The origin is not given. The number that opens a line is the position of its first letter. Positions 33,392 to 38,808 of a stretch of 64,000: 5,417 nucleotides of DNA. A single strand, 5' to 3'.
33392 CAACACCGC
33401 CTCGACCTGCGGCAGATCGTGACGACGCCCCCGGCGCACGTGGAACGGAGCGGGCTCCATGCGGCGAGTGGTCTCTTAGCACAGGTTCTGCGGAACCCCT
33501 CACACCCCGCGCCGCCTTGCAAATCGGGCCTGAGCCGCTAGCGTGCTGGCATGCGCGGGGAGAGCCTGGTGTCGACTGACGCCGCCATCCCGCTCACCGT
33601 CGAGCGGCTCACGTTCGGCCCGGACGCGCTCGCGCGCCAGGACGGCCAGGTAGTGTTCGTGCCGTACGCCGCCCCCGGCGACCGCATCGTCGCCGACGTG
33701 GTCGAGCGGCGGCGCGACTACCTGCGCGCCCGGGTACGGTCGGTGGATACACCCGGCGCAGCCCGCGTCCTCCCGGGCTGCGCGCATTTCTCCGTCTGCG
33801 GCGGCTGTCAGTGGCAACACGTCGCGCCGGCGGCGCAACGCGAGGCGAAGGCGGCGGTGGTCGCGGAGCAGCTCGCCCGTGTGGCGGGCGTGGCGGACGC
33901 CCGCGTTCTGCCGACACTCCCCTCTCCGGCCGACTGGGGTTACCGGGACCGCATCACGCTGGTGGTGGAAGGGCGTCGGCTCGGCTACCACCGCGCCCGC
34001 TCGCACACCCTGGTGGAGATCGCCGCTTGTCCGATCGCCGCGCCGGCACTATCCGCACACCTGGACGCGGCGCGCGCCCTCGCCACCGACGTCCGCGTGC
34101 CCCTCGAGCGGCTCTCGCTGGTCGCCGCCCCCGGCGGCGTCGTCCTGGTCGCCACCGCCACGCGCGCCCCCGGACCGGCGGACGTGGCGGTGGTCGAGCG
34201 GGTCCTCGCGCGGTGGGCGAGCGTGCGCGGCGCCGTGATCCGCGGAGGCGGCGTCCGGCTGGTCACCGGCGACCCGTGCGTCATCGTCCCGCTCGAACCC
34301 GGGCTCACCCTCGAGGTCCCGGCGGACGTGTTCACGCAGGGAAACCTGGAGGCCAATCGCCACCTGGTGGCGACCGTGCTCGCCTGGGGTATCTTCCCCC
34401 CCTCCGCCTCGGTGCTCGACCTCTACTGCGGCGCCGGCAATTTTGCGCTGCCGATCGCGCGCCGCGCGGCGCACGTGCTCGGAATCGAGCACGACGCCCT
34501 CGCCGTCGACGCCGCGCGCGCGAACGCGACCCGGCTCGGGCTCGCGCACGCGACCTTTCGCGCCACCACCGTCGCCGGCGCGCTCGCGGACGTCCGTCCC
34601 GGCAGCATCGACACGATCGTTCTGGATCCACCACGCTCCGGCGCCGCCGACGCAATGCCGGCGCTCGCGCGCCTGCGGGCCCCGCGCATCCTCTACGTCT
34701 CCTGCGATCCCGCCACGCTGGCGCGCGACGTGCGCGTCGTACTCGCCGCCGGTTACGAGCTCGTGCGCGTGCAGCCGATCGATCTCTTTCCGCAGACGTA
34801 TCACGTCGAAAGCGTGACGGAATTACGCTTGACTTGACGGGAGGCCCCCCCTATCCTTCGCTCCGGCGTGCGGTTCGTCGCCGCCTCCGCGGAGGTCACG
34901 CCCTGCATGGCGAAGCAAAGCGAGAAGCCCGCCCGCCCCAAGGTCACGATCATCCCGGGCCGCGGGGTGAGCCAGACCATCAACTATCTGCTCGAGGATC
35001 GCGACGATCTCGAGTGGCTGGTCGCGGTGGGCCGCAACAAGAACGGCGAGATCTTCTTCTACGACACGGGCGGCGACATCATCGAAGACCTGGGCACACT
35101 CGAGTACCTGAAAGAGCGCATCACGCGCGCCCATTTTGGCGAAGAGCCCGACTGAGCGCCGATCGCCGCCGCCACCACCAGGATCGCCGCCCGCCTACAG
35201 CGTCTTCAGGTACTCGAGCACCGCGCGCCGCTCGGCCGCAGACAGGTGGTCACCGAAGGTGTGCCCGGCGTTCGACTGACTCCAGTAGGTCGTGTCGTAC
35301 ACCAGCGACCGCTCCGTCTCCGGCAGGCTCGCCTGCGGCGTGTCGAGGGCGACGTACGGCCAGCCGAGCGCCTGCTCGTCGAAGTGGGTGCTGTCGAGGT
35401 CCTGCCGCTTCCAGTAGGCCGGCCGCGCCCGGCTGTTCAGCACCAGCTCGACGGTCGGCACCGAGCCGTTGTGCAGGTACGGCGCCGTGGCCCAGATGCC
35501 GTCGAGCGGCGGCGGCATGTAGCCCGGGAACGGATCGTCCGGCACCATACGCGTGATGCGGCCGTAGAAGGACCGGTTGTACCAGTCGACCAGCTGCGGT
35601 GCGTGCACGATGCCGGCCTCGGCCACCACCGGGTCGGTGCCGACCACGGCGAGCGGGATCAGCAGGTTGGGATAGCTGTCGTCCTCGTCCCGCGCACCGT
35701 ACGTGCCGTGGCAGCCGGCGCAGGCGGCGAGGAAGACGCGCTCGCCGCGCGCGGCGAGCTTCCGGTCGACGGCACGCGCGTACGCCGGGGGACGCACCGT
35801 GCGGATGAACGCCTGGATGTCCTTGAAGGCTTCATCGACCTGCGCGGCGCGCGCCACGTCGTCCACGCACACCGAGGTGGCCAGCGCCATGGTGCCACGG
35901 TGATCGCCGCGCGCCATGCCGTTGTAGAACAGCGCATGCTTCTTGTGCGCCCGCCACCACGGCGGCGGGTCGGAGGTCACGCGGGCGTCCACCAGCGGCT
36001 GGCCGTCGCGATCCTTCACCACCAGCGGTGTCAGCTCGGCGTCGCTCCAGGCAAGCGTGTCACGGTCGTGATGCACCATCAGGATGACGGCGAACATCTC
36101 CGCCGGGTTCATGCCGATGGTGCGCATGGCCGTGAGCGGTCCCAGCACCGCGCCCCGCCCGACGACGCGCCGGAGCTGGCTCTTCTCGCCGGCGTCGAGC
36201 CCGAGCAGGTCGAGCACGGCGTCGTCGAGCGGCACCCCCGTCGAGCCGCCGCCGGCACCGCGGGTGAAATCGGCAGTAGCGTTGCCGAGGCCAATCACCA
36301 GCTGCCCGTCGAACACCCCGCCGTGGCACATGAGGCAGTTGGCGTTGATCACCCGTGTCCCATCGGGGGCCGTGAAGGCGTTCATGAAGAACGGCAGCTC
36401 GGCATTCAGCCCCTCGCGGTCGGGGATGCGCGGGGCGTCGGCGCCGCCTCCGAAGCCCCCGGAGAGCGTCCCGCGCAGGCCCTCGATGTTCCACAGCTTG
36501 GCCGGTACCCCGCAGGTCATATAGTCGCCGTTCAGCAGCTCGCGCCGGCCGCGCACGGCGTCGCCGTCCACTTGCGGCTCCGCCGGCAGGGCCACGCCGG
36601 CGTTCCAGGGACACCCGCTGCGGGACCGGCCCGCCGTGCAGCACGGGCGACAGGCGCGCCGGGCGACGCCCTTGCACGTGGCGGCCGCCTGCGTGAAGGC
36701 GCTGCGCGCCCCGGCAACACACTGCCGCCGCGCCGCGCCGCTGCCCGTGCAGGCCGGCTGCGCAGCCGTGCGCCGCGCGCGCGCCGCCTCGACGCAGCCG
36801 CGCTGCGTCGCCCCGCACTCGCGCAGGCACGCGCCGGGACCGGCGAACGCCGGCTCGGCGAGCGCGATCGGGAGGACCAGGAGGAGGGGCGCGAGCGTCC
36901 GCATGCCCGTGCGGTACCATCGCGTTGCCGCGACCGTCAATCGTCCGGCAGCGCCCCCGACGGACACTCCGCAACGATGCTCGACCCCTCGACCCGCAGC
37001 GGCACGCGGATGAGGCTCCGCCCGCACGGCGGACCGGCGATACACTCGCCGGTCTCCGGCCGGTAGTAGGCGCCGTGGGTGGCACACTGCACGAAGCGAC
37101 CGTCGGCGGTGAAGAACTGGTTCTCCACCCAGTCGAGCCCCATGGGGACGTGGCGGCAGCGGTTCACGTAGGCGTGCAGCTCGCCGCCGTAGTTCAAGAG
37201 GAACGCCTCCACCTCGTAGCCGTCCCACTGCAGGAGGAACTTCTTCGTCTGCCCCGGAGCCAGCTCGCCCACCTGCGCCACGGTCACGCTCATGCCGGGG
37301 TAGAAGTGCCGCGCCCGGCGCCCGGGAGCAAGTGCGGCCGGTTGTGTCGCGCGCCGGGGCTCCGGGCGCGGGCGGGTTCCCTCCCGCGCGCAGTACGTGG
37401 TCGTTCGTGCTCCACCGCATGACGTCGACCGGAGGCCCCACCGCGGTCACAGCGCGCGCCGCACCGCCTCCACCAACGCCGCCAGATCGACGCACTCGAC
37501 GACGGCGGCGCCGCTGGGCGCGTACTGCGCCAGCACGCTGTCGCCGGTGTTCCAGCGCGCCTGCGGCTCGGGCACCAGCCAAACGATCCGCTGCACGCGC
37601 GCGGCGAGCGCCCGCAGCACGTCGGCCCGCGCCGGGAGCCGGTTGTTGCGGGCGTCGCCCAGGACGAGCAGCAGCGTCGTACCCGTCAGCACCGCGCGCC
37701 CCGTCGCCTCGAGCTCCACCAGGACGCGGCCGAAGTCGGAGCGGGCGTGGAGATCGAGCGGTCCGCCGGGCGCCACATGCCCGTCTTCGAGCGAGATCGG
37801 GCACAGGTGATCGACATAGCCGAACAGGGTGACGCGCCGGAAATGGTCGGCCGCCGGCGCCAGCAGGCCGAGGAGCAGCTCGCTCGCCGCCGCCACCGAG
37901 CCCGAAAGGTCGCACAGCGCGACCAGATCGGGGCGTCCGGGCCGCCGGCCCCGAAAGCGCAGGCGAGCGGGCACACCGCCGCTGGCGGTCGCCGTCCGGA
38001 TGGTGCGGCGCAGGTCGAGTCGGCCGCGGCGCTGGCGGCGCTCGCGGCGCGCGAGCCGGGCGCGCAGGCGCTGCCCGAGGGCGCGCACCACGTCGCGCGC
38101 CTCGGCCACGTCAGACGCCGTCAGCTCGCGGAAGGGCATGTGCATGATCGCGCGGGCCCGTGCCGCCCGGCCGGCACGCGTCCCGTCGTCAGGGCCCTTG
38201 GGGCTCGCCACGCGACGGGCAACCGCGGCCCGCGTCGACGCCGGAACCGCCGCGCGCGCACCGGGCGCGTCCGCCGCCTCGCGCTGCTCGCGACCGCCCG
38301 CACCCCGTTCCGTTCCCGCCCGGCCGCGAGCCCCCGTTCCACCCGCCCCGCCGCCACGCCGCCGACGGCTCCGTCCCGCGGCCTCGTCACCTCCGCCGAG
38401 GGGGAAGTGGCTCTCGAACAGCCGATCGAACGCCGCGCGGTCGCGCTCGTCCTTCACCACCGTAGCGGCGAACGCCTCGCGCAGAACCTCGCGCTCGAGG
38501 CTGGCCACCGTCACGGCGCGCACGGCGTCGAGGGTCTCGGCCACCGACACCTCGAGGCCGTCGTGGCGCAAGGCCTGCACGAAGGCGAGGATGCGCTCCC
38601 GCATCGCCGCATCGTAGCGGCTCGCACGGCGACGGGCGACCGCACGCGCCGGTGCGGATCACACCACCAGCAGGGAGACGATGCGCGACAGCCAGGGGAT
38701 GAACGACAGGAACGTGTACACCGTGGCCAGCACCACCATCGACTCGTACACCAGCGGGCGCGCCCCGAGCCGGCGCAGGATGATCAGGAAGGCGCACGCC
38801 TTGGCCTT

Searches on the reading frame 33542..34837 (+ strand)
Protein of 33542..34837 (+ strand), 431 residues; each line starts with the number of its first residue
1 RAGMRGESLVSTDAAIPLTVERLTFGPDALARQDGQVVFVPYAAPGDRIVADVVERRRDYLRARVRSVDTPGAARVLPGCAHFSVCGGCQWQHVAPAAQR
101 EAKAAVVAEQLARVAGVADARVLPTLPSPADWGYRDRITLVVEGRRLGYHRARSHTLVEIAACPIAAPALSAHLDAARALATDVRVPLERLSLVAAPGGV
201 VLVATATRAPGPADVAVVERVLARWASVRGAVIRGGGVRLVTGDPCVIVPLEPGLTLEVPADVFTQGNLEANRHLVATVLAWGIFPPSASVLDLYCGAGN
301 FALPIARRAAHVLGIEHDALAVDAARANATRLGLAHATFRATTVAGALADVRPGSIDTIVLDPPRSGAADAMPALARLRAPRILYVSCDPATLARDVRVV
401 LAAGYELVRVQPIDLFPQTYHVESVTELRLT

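Call 31: search_protein_families(library=pfam, proteins=[window:33542-34837:+], max_evalue=0.001)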
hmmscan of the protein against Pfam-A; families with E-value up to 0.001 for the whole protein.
window:33542-34837:+ (431 aa): 7 families
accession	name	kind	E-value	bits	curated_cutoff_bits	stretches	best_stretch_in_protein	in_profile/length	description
PF05958.17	tRNA_U5-meth_tr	-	1.2e-18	67.8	23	1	260-425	175-351/357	tRNA (Uracil-5-)-methyltransferase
PF05175.20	MTS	-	4.5e-09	36.6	23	1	257-365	4-108/170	Methyltransferase small domain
PF13847.12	Methyltransf_31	-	2.9e-08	34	27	1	289-367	5-82/145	Methyltransferase domain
PF03602.21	Cons_hypoth95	-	1.7e-07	31.6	24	1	288-366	42-124/182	Conserved hypothetical protein 95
PF13649.12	Methyltransf_25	-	3.6e-07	31.2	27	1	291-361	1-70/97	Methyltransferase domain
PF01938.26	TRAM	-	3.3e-06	27.3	21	1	16-65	8-60/61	TRAM domain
PF08241.18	Methyltransf_11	-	0.0008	20.4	21.2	0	292-360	1-65/95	Methyltransferase domain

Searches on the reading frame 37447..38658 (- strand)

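Call 31: search_protein_families(library=pfam, proteins=[window:37447-38658:-], max_evalue=0.001)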
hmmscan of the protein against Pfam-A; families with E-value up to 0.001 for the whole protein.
window:37447-38658:- (403 aa): 1 family
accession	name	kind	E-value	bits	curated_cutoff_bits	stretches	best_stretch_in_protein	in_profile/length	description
PF05762.20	VWA_CoxE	-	1.6e-26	93.5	26.4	1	189-395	3-219/222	VWA domain containing CoxE-like protein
